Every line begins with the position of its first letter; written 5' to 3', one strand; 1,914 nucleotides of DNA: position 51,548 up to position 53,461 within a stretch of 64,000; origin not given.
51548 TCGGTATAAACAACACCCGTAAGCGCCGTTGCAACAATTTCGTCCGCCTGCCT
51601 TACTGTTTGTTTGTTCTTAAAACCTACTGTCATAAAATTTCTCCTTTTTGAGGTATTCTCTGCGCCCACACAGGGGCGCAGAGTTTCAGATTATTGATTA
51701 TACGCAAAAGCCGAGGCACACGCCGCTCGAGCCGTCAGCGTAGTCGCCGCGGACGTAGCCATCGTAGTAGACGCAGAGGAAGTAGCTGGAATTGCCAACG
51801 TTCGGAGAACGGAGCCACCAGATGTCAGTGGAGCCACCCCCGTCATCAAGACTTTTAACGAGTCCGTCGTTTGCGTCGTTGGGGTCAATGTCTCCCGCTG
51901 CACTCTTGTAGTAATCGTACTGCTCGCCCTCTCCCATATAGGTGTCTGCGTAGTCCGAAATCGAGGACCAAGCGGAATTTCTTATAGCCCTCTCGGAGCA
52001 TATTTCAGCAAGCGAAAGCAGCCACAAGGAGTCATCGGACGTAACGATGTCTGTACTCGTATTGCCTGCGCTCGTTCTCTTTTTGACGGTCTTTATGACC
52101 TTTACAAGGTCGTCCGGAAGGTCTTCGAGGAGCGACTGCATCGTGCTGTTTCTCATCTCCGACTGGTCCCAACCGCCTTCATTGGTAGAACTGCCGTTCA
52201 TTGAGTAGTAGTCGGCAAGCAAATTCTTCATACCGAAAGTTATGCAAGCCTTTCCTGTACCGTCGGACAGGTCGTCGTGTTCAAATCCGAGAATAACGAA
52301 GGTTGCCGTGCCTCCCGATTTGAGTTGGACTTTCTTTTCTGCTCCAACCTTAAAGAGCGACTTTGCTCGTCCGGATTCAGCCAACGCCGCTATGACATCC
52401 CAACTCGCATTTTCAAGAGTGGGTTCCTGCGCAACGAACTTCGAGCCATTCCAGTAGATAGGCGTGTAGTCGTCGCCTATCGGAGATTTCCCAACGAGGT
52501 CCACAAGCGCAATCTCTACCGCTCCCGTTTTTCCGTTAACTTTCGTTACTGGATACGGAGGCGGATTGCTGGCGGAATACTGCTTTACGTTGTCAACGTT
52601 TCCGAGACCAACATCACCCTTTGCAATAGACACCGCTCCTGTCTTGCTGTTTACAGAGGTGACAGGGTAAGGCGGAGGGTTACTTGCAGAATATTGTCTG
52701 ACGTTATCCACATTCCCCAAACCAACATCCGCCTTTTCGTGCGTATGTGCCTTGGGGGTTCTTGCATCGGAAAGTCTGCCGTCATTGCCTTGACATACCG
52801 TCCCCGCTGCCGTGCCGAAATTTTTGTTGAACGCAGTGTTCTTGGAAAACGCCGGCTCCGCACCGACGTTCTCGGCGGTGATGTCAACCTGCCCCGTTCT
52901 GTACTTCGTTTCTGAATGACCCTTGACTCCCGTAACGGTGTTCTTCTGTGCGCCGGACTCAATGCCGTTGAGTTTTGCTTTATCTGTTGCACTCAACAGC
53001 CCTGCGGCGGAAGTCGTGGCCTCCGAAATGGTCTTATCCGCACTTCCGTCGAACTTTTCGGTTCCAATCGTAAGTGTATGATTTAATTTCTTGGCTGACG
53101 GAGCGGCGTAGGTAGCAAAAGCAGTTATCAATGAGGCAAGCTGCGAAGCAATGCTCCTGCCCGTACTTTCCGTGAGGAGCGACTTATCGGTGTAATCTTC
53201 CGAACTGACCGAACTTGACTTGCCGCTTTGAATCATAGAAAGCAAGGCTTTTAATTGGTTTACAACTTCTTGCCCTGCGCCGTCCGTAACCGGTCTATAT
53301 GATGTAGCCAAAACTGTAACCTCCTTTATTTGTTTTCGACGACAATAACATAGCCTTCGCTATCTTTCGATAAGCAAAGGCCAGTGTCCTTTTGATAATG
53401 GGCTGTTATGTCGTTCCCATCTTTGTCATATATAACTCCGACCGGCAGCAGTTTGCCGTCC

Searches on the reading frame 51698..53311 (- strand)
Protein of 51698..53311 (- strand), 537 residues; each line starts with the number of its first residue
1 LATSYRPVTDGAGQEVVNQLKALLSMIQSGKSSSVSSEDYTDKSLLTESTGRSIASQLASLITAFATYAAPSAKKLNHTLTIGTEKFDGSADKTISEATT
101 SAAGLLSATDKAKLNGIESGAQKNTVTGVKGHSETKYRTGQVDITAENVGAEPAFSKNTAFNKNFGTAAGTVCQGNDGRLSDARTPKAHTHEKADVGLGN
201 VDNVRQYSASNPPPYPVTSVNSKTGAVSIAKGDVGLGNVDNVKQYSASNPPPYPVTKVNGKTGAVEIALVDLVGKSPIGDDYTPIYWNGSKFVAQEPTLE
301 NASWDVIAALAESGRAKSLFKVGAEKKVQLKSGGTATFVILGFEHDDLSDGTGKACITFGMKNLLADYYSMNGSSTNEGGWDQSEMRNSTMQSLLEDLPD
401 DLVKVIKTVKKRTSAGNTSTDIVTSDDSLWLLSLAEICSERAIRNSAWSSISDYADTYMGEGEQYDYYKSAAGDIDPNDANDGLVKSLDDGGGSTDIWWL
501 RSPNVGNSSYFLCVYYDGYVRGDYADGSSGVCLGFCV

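Call 12: search_protein_families(library=pfam, proteins=[window:51698-53311:-], max_evalue=0.01)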
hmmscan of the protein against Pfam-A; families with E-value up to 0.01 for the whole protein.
window:51698-53311:- (537 aa): 1 family
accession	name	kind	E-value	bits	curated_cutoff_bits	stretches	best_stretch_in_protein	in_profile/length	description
PF19789.6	DUF6273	-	8e-14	52.3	23.5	1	371-532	24-165/172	Domain of unknown function (DUF6273)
